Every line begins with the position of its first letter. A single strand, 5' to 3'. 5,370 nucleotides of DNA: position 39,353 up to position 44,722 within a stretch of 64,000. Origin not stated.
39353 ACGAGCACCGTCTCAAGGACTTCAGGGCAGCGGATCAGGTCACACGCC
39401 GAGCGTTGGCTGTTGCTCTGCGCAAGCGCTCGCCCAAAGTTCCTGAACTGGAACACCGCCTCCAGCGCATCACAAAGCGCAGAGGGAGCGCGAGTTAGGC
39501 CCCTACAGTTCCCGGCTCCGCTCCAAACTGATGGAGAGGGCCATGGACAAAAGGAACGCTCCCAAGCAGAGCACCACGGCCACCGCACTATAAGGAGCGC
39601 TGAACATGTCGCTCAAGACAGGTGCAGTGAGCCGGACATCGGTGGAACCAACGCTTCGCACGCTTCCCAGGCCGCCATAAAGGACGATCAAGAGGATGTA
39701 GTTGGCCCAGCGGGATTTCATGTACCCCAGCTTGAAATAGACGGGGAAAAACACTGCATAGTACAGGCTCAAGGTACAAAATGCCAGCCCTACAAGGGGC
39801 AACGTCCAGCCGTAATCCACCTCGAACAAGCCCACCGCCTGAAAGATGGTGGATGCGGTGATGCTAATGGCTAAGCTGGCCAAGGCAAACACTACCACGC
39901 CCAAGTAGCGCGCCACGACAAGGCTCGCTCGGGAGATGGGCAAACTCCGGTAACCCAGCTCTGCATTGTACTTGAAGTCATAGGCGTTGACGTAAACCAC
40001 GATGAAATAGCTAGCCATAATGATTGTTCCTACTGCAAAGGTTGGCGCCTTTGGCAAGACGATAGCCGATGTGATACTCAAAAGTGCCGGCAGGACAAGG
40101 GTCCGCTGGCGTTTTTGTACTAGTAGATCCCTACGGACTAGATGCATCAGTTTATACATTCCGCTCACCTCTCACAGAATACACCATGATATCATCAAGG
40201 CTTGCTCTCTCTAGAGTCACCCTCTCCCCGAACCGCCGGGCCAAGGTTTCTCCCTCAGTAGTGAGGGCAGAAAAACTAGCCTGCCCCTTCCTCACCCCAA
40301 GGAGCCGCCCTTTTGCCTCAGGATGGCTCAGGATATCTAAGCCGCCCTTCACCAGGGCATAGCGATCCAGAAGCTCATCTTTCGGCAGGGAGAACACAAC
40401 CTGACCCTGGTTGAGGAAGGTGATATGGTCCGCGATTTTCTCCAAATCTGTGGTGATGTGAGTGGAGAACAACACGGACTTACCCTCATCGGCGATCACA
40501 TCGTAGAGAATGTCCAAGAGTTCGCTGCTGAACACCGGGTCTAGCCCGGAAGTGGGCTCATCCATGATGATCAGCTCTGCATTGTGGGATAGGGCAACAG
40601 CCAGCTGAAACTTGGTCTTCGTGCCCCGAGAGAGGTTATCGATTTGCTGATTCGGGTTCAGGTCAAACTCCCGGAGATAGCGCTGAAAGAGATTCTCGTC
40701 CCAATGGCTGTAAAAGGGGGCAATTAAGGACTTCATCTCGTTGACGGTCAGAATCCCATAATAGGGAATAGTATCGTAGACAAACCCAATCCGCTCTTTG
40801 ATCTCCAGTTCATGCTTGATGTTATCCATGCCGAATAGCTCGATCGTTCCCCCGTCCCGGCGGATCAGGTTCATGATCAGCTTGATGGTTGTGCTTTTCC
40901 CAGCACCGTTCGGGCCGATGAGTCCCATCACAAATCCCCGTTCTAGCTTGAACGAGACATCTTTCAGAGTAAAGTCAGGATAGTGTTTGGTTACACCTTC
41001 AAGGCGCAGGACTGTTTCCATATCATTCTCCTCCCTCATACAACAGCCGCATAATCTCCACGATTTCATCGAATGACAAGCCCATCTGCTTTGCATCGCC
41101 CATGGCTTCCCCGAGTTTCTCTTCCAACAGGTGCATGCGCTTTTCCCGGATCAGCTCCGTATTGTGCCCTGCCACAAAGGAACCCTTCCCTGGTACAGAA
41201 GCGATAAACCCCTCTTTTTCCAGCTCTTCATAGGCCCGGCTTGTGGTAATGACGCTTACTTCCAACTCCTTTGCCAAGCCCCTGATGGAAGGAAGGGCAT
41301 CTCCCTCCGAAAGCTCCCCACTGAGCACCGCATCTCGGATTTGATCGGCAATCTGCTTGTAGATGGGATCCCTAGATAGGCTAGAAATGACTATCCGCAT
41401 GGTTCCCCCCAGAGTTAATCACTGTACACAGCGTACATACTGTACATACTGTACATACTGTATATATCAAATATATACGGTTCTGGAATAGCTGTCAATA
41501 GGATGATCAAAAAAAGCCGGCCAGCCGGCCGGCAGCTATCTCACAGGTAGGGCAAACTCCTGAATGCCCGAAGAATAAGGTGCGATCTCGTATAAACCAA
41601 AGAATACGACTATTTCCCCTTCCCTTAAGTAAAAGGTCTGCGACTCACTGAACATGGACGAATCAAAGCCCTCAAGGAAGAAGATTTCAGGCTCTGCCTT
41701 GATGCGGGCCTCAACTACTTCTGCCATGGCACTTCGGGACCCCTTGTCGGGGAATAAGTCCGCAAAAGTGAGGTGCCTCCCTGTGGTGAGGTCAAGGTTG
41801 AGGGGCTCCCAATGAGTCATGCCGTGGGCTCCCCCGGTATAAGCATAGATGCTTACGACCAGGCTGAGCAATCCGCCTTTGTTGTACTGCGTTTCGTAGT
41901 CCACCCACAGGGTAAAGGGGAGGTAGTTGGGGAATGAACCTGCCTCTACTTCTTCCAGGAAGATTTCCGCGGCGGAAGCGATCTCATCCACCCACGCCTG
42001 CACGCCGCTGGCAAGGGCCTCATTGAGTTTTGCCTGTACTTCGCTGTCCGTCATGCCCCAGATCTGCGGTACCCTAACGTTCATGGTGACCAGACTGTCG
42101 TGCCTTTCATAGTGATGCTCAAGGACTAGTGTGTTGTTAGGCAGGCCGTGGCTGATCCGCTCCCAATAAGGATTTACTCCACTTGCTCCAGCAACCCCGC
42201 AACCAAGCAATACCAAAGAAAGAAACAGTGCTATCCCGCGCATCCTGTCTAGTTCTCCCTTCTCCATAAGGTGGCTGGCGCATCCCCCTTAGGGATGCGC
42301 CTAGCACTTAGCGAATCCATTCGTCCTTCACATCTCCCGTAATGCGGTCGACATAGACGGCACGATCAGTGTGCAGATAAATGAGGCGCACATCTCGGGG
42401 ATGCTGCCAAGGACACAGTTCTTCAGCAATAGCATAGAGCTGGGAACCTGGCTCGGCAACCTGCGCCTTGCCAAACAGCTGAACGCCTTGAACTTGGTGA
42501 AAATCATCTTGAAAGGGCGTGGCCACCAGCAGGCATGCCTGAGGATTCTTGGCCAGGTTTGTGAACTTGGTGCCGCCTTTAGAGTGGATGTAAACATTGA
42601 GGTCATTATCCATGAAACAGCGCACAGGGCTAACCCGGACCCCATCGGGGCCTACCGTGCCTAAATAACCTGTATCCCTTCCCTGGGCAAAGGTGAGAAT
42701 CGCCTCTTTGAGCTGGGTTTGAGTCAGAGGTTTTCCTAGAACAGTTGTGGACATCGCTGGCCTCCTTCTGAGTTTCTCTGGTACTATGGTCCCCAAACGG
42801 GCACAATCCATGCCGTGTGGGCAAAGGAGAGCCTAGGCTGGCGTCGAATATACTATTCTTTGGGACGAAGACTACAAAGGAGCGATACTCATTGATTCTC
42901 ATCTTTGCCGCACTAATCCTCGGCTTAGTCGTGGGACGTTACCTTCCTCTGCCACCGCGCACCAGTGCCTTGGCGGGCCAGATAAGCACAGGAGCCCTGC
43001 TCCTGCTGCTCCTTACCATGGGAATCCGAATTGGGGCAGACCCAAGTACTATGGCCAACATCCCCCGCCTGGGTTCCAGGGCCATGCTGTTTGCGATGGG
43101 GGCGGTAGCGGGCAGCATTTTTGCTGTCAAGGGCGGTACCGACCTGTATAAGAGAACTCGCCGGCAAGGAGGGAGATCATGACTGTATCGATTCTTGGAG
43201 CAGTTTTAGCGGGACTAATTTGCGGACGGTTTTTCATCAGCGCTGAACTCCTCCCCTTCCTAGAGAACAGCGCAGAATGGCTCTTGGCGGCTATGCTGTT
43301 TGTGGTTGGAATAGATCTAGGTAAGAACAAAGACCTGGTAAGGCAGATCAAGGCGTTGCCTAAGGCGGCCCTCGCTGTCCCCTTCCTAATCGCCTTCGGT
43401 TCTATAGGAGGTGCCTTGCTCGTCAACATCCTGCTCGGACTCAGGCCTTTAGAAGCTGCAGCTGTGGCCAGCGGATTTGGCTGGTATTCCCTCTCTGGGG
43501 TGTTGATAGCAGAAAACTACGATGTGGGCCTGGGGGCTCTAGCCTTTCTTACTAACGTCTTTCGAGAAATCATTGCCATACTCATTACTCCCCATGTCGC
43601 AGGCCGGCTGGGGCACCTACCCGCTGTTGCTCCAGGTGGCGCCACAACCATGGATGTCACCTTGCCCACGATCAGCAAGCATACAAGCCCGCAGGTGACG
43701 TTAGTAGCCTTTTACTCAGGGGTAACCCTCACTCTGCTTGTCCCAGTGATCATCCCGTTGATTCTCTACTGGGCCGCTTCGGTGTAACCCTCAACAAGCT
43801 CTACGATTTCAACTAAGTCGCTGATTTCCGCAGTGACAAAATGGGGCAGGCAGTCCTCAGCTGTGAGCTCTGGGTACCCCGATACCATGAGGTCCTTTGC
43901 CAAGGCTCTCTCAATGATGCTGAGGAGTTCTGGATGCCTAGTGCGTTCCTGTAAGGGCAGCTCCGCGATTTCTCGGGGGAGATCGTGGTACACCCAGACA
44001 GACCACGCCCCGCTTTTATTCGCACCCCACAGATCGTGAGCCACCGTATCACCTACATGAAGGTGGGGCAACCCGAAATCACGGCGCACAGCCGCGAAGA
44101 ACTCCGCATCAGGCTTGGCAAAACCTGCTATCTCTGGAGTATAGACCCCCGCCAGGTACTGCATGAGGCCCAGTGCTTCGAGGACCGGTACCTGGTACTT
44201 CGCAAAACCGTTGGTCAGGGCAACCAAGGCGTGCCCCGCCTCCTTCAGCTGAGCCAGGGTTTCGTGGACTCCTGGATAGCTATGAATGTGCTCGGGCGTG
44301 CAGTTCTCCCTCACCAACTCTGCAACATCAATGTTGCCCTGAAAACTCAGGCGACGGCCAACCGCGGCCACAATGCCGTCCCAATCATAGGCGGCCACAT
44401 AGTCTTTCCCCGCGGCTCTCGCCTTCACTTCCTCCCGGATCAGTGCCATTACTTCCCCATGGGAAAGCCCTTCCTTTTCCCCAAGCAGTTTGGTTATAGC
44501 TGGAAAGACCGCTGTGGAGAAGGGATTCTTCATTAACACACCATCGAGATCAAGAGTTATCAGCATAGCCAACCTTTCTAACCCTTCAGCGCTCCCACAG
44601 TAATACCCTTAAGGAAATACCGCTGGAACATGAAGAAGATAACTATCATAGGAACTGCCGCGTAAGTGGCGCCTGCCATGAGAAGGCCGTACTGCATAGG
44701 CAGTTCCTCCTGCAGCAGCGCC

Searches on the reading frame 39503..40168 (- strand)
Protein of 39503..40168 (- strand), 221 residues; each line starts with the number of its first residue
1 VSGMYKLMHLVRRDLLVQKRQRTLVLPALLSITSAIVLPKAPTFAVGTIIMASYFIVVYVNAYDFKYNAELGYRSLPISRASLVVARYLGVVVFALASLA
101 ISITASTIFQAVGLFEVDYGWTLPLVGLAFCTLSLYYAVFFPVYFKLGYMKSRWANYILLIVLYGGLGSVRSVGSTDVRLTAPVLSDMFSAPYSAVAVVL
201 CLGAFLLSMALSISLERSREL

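Call 59: search_protein_families(library=pfam, proteins=[window:39503-40168:-], max_evalue=0.00001)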
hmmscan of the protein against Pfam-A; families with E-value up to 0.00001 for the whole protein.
window:39503-40168:- (221 aa): 1 family
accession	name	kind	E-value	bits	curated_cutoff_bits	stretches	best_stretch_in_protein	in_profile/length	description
PF13346.12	ABC2_membrane_5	-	9.5e-23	81.2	25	1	9-214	1-202/205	ABC-2 family transporter protein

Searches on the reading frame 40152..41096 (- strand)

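Call 59: search_protein_families(library=pfam, proteins=[window:40152-41096:-], max_evalue=0.00001)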
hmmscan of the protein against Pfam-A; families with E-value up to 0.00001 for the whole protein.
window:40152-41096:- (314 aa): 2 families
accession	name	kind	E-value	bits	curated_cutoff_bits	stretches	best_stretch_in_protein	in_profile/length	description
PF00005.33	ABC_tran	-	9.6e-24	85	25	1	44-183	1-137/137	ABC transporter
PF13304.12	AAA_21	-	2.2e-16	61.2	27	1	138-213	221-298/304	AAA domain, putative AbiEii toxin, Type IV TA system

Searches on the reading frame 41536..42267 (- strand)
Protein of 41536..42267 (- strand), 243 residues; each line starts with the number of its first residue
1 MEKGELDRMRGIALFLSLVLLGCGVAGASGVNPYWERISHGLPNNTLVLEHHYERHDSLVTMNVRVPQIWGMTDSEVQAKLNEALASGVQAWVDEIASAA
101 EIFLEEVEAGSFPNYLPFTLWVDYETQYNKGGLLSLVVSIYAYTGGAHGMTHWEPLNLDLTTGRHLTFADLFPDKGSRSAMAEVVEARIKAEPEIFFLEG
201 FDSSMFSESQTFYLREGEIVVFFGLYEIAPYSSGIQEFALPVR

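Call 59: search_protein_families(library=pfam, proteins=[window:41536-42267:-], max_evalue=0.00001)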
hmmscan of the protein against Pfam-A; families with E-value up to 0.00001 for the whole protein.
window:41536-42267:- (243 aa): 2 families
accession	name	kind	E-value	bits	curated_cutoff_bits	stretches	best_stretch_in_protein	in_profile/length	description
PF13739.11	PdaC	-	1.9e-18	67.8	29.1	1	59-151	7-95/95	Deacetylase PdaC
PF11738.13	DUF3298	-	4.4e-12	47.2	24.1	1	170-241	2-82/84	Protein of unknown function (DUF3298)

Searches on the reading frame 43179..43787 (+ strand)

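Call 59: search_protein_families(library=pfam, proteins=[window:43179-43787:+], max_evalue=0.00001)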
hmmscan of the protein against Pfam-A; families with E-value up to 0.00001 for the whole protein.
window:43179-43787:+ (202 aa): 1 family
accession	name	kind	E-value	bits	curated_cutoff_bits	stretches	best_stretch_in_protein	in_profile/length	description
PF03956.18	Lys_export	-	2.9e-59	200.2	23.8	1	7-195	2-189/190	Lysine exporter LysO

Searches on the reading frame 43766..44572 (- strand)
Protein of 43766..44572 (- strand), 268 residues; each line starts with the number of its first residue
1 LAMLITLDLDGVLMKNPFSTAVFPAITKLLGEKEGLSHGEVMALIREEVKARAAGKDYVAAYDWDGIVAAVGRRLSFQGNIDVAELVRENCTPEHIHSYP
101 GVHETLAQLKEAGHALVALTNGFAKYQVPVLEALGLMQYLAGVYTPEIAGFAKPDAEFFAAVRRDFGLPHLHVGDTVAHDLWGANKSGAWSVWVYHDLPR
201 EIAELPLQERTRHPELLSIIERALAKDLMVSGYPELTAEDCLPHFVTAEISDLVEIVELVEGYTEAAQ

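Call 59: search_protein_families(library=pfam, proteins=[window:43766-44572:-], max_evalue=0.00001)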
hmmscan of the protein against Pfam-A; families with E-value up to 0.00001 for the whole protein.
window:43766-44572:- (268 aa): 2 families
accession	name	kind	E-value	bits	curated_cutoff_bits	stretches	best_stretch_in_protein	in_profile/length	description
PF00702.32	Hydrolase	-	2.3e-19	71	26.4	1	4-188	3-191/191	haloacid dehalogenase-like hydrolase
PF13419.12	HAD_2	-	9.3e-12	45.9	23.8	1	77-194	58-178/178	Haloacid dehalogenase-like hydrolase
